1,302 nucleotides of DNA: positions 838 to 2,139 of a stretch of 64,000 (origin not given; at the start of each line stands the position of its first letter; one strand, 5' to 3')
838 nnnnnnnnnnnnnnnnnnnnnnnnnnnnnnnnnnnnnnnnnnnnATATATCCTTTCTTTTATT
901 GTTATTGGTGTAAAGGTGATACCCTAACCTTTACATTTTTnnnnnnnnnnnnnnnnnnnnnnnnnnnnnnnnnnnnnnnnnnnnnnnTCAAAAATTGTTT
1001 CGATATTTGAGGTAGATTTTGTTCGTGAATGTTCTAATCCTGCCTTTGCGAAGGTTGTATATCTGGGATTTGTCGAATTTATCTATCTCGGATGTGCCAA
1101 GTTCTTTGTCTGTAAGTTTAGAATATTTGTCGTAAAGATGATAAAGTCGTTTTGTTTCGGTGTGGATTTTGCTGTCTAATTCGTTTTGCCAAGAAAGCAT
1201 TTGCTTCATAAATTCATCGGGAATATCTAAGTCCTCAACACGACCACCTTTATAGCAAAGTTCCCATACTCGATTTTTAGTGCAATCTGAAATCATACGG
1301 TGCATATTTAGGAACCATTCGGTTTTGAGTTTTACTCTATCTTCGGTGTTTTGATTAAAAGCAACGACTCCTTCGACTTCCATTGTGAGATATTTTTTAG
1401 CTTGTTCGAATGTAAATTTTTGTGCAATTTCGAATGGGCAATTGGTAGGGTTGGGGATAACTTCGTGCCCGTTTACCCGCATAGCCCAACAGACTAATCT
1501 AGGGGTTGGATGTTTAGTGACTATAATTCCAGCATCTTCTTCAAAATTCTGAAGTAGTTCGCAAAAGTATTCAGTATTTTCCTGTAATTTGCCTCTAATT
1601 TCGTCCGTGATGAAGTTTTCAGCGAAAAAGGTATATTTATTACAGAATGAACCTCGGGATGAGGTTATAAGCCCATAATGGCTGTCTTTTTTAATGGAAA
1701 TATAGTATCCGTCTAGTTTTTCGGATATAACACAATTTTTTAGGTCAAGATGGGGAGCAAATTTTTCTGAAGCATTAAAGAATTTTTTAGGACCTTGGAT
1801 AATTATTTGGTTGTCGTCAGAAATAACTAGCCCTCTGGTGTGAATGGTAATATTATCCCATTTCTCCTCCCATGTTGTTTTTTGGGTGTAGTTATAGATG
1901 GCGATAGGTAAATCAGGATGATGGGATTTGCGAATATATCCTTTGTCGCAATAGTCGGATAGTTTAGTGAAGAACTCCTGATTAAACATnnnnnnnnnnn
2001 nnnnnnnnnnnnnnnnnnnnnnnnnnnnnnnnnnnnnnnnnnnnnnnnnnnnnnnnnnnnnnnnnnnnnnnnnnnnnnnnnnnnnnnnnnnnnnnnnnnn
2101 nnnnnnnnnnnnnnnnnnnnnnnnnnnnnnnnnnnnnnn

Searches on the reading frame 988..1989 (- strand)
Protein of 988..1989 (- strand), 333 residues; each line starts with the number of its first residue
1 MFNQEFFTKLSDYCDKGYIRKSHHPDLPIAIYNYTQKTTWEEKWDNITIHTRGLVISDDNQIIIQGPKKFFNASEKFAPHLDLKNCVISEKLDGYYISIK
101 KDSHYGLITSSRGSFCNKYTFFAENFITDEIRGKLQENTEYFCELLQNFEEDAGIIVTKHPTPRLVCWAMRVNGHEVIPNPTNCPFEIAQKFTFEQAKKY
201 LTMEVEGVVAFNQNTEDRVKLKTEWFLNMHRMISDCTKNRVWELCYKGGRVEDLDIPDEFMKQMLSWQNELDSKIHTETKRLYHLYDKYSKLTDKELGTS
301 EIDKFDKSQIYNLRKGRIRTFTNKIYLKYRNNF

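Call 36: find_encoding_contigs(protein=window:988-1989:-, flank=10000, max_places=2)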
Protein window:988-1989:- (333 aa): 6 contigs read that carry it; 2 places shown.
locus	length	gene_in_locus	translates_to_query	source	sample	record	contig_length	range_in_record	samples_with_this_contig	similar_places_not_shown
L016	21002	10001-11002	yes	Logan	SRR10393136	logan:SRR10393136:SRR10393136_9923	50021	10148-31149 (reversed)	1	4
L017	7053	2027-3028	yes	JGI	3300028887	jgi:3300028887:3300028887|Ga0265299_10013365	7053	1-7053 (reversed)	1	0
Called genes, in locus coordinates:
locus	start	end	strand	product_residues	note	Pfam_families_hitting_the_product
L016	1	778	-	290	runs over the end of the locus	PF08433:KTI12 (weak), PF13671:AAA_33, PF24694:LNS2_PITM1-3 (weak), PF25109:HAD_PNKP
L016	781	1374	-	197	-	-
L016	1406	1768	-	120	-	-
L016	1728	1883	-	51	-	-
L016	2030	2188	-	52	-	-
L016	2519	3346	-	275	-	PF13482:RNase_H_2 (weak)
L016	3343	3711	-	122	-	-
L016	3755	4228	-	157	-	-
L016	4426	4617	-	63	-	PF07927:HicA_toxin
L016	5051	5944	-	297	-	-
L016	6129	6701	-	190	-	-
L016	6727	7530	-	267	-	PF13730:HTH_36 (faint)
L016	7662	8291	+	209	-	PF04098:Rad52_Rad22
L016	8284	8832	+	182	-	PF09588:YqaJ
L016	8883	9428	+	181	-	-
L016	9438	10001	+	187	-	-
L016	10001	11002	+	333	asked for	PF09511:RNA_lig_T4_1 (weak)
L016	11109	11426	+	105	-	-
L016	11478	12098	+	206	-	-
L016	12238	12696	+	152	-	-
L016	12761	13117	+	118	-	-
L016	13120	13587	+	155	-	PF10263:SprT-like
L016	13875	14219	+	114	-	-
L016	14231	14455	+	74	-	-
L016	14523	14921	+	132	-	-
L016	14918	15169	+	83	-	-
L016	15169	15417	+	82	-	-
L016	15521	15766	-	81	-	-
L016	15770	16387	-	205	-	PF01471:PG_binding_1 (weak)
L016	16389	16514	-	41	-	-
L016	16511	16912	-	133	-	-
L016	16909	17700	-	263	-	-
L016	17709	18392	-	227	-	-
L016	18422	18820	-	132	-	-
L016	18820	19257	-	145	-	-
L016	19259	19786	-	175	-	-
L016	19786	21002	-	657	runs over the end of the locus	PF22633:F5_F8_type_C_2 (faint)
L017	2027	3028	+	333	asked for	PF09511:RNA_lig_T4_1 (weak)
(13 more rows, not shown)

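Call 90: search_protein_families(library=phrogs, proteins=[L016:19786-21000:-, L016:19259-19786:-, L016:18820-19257:-, L016:18422-18820:-, L016:17709-18392:-, L016:16909-17700:-, L016:16511-16912:-], max_evalue=0.01)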
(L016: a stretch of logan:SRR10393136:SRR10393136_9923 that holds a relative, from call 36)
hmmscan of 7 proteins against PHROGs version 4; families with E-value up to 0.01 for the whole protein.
L016:19786-21000:- (404 aa): 2 families
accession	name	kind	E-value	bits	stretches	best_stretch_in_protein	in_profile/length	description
phrog_21973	-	tail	2.4e-18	65.1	1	260-373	509-621/3605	tail protein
phrog_36443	-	unknown function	2.5e-12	46.5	1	251-396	702-847/1238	-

L016:19259-19786:- (175 aa): 0 families

L016:18820-19257:- (145 aa): 0 families

L016:18422-18820:- (132 aa): 0 families

L016:17709-18392:- (227 aa): 7 families
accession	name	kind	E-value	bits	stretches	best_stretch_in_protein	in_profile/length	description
phrog_3398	-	head and packaging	2.2e-11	44.7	1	35-185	46-174/359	virion structural protein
phrog_9534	-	head and packaging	4.1e-11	44.1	1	30-173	32-144/303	head protein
phrog_17342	-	unknown function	1.2e-10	42.2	1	38-181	46-161/326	-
phrog_1220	-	head and packaging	5.6e-06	26.9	1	81-173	75-148/574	head protein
phrog_25212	-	tail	0.00052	20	1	75-188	70-174/339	minor tail protein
phrog_13571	-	head and packaging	0.00074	19.8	1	79-175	63-147/356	virion structural protein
phrog_27282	-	unknown function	0.0029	17.6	1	77-173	66-149/445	-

L016:16909-17700:- (263 aa): 0 families

L016:16511-16912:- (133 aa): 1 family
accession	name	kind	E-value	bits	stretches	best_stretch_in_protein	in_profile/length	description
phrog_15722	-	unknown function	4.8e-07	30.8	1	29-123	52-148/161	-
